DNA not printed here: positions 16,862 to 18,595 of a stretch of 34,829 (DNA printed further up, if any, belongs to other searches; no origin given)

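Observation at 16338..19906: Two tandem non-pyrrolysine MttB paralogues share one corrinoid protein, with no second methyltransferase or reductive activase in the window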

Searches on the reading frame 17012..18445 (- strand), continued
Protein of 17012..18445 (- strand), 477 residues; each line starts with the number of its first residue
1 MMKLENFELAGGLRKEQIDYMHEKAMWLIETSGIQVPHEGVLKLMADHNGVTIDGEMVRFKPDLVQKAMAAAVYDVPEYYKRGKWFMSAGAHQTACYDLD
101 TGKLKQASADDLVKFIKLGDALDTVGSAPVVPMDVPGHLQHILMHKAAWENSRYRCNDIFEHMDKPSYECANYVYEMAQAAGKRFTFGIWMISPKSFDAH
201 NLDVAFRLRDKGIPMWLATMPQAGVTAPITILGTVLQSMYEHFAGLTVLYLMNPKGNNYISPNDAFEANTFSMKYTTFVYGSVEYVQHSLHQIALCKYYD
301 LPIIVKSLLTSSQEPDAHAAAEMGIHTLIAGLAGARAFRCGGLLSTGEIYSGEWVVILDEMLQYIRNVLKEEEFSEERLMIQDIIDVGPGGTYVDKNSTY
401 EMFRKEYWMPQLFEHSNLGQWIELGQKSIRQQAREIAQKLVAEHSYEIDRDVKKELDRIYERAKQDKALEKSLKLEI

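Call 19: find_related_loci(query=A1, collection=genome_contigs, flank=10000)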
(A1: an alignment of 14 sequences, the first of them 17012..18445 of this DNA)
Query A1 (477 aa) in genome_contigs; peptide patterns used: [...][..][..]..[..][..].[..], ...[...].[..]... (x = any residue, [..] = any of these).
69 stretches matched a pattern; 25 encode a relative of the query (tblastn E <= 1e-3); 22 distinct loci.
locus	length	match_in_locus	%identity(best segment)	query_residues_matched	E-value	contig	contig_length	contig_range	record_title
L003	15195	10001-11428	90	2-477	0e+0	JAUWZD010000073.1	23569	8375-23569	MAG: Spirochaetales bacterium isolate CSMAG_2727 CSMAG_2727_k141_16933_length_23569_cov_15.9456, whole genome shotgun se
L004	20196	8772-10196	78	2-477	0e+0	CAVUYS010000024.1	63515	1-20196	MAG: uncultured Spirochaetota bacterium isolate MFD05674.bin.2.117 genome assembly, contig: contig_138801, whole genome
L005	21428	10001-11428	77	1-477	0e+0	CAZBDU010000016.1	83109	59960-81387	MAG TPA_asm: uncultured Spirochaetaceae bacterium isolate binchicken_co178_265 genome assembly, contig: NODE_585_length_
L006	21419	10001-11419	67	2-475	0e+0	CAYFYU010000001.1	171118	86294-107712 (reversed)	MAG TPA_asm: uncultured Spirochaetota bacterium isolate ERP108616_co2_14 genome assembly, contig: NODE_28_length_171118_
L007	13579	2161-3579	67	2-475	0e+0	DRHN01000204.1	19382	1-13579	MAG TPA_asm: Spirochaetes bacterium isolate HyVt-370 HyVt-370_k145_380223, whole genome shotgun sequence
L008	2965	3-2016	64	1-475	0e+0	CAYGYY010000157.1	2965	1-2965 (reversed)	MAG TPA_asm: uncultured Actinomycetota bacterium isolate ERP119294_co1_431 genome assembly, contig: NODE_64894_length_29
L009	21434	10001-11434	63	1-477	0e+0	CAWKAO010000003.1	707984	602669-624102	MAG: uncultured Actinomycetes bacterium isolate MFD09779.bin.1.47 genome assembly, contig: contig_30555, whole genome sh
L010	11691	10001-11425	62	2-477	0e+0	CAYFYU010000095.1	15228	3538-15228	MAG TPA_asm: uncultured Spirochaetota bacterium isolate ERP108616_co2_14 genome assembly, contig: NODE_6416_length_15228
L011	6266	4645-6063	62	2-475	0e+0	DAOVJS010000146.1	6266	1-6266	MAG TPA_asm: Spirochaetota bacterium isolate CSMAG_1399 CSMAG_1399_k141_261290_length_6266_cov_11.6536, whole genome sho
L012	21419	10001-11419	61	2-475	0e+0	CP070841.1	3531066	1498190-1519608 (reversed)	MAG: Spirochaetota bacterium isolate bin100 chromosome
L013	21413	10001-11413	60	2-473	0e+0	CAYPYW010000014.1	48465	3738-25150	MAG TPA_asm: uncultured Actinomycetota bacterium isolate binchicken_co178_258 genome assembly, contig: NODE_1213_length_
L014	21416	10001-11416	61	2-474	0e+0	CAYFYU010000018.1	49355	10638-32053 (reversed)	MAG TPA_asm: uncultured Spirochaetota bacterium isolate ERP108616_co2_14 genome assembly, contig: NODE_734_length_49355_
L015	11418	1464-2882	61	2-475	0e+0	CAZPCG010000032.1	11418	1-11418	MAG TPA_asm: uncultured Spirochaetota bacterium isolate binchicken_co395_73 genome assembly, contig: NODE_1762_length_11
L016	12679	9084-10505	61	1-475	0e+0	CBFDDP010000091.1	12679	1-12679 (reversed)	MAG TPA_asm: uncultured bacterium isolate SRR26215674_binner13_Refined_32 genome assembly, contig: ERZ25073485.3774, who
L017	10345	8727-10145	60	2-475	0e+0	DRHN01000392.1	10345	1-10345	MAG TPA_asm: Spirochaetes bacterium isolate HyVt-370 HyVt-370_k145_714982, whole genome shotgun sequence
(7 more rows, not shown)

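Call 27: search_solved_structures(query=A1, max_evalue=0.001, show_alignments=5)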
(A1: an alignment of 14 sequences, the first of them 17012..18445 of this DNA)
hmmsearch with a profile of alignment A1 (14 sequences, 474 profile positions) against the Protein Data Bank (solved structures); distinct sequences matched with E-value up to 0.001: 5.
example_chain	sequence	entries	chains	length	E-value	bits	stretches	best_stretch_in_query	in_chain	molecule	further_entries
7xcl_A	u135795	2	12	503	1.7e-32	115.9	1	14-463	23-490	Trimethylamine methyltransferase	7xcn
7xcm_A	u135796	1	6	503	2.1e-32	115.5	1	14-463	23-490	Trimethylamine methyltransferase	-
9yce_A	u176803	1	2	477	9.7e-31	110.1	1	12-422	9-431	Glycine betaine methyltransferase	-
2qne_A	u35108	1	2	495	1.1e-30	109.9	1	12-422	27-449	Putative methyltransferase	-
4yyc_A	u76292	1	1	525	1.3e-26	96.5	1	12-442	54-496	Putative trimethylamine methyltransferase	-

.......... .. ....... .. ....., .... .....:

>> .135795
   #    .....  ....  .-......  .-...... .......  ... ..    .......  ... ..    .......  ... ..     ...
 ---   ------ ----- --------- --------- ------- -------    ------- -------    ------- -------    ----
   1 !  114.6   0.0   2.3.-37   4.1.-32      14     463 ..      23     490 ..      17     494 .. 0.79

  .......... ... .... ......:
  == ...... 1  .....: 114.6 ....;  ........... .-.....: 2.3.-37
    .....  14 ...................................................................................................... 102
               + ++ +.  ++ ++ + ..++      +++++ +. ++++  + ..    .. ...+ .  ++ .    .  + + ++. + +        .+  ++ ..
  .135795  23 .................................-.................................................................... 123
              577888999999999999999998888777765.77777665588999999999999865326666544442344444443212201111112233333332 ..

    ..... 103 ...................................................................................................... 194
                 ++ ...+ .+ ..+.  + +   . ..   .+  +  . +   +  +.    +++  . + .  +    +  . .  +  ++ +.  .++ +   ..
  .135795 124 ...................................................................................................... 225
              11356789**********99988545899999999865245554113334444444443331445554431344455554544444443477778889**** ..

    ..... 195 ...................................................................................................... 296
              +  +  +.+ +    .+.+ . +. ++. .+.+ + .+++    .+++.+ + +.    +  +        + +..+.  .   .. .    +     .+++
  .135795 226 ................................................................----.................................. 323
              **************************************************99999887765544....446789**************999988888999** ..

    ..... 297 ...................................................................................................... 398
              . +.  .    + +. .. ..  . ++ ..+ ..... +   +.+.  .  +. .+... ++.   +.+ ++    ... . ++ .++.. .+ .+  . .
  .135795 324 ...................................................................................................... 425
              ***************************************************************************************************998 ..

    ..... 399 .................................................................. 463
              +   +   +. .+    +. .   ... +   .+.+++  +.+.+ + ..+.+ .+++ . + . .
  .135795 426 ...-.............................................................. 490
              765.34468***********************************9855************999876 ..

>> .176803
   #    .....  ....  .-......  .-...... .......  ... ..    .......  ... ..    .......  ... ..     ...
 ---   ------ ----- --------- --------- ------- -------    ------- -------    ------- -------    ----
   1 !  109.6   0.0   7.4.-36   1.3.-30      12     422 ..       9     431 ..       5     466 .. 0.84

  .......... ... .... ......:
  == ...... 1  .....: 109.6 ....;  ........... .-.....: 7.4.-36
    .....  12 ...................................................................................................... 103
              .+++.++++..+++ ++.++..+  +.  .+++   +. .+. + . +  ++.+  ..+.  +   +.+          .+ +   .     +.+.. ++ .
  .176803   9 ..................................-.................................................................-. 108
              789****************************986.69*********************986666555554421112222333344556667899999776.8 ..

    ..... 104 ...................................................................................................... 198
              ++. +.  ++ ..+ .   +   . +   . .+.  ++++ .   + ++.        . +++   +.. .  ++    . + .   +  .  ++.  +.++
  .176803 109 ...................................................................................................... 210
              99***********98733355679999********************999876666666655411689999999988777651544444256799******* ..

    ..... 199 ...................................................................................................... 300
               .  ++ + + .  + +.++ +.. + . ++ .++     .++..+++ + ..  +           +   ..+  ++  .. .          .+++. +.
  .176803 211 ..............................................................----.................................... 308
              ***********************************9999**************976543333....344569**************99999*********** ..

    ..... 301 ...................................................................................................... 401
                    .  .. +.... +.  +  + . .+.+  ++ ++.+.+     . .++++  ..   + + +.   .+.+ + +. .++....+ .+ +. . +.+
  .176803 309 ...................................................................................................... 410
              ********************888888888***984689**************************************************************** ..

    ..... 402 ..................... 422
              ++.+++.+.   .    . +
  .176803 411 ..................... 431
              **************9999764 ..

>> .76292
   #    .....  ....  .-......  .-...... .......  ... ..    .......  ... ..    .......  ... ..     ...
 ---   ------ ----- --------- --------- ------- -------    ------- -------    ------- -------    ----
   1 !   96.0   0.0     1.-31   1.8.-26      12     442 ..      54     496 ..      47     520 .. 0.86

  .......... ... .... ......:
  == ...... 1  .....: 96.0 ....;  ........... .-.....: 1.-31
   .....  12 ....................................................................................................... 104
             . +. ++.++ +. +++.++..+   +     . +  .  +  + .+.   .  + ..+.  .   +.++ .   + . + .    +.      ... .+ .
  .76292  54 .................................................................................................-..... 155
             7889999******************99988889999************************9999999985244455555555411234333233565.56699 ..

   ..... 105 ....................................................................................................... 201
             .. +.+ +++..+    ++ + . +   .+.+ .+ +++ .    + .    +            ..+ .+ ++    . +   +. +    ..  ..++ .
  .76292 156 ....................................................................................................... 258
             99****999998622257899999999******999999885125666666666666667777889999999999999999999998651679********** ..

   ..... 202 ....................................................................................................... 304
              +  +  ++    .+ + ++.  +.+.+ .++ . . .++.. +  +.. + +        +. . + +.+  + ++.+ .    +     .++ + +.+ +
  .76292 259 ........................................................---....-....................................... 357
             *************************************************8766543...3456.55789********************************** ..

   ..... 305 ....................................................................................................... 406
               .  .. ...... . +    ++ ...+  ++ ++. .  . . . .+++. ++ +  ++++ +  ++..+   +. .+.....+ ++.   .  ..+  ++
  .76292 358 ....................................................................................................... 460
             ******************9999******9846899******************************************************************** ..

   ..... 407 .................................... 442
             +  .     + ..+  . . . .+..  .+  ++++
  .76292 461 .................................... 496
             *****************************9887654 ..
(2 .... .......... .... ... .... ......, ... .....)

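Call 28: search_protein_families(library=ncbifam, proteins=[L001:4033-5151:+], max_evalue=0.00001)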
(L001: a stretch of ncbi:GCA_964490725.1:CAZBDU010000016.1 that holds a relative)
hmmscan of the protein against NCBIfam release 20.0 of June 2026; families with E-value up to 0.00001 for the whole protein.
L001:4033-5151:+ (372 aa): 4 families
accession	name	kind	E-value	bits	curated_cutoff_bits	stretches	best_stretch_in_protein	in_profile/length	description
TIGR01463.1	mtaA_cmuA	subfamily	7.2e-09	35.3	235.4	1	179-367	154-336/340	MtaA/CmuA family methyltransferase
NF004889.0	PRK06252.1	subfamily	2.3e-08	33.4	244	1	180-369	155-336/340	methylcobalamin:coenzyme M methyltransferase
NF041608.1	methylcob_mtaseMtbA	equivalog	4.7e-06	25.9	600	1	179-367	154-335/339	methylcobamide:CoM methyltransferase MtbA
NF040654.1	MtaA_Meth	equivalog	6.7e-06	25.3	400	0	153-369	127-335/337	methylcobamide:CoM methyltransferase MtaA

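Call 29: find_encoding_contigs(protein=P0017, flank=10000, max_places=1)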
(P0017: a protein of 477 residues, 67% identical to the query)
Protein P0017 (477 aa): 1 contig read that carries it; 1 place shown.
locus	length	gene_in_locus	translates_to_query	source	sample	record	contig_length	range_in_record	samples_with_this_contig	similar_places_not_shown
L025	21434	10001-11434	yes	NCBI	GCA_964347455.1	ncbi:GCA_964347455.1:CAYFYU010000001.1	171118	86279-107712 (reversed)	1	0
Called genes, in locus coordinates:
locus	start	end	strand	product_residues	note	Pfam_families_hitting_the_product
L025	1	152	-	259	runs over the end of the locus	PF00205:TPP_enzyme_M (faint), PF02146:SIR2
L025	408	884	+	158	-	PF08859:DGC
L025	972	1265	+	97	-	-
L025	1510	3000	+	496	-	PF00657:Lipase_GDSL (weak), PF13472:Lipase_GDSL_2 (faint)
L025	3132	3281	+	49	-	-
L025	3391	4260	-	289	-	PF01436:NHL (faint), PF08450:SGL, PF24684:Vgb_lyase (weak)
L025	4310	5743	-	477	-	PF06253:MTTB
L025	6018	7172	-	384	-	PF00356:LacI, PF00532:Peripla_BP_1, PF13407:Peripla_BP_4, PF13377:Peripla_BP_3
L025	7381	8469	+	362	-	PF01208:URO-D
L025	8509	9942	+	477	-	-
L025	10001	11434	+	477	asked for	PF06253:MTTB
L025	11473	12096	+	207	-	PF02607:B12-binding_2, PF02310:B12-binding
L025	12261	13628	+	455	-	PF01547:SBP_bac_1, PF13416:SBP_bac_8, PF13343:SBP_bac_6 (faint)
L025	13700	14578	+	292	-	-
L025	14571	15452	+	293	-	PF00528:BPD_transp_1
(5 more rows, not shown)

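Call 30: find_encoding_contigs(protein=P0029, flank=10000, max_places=1)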
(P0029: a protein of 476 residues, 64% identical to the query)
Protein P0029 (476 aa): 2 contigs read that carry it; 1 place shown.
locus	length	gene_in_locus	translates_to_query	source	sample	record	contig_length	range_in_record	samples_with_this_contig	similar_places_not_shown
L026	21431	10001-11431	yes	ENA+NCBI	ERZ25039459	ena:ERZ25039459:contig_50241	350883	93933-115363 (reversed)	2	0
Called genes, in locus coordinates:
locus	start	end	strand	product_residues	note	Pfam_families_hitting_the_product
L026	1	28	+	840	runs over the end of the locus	PF00317:Ribonuc_red_lgN, PF02867:Ribonuc_red_lgC, PF12637:TSCPD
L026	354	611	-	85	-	PF01661:Macro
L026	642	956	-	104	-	PF00689:Cation_ATPase_C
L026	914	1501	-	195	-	PF00689:Cation_ATPase_C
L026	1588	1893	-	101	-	PF00702:Hydrolase (weak), PF13246:Cation_ATPase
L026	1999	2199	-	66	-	-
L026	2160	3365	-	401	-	PF00122:E1-E2_ATPase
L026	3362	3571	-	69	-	PF00690:Cation_ATPase_N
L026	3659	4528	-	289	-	PF03279:Lip_A_acyltrans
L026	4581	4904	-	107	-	PF03477:ATP-cone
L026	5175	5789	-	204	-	PF02660:G3P_acyltransf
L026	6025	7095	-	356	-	PF00356:LacI, PF00532:Peripla_BP_1, PF13407:Peripla_BP_4, PF13377:Peripla_BP_3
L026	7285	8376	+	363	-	PF01208:URO-D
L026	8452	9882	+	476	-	PF06253:MTTB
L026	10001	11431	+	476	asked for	PF06253:MTTB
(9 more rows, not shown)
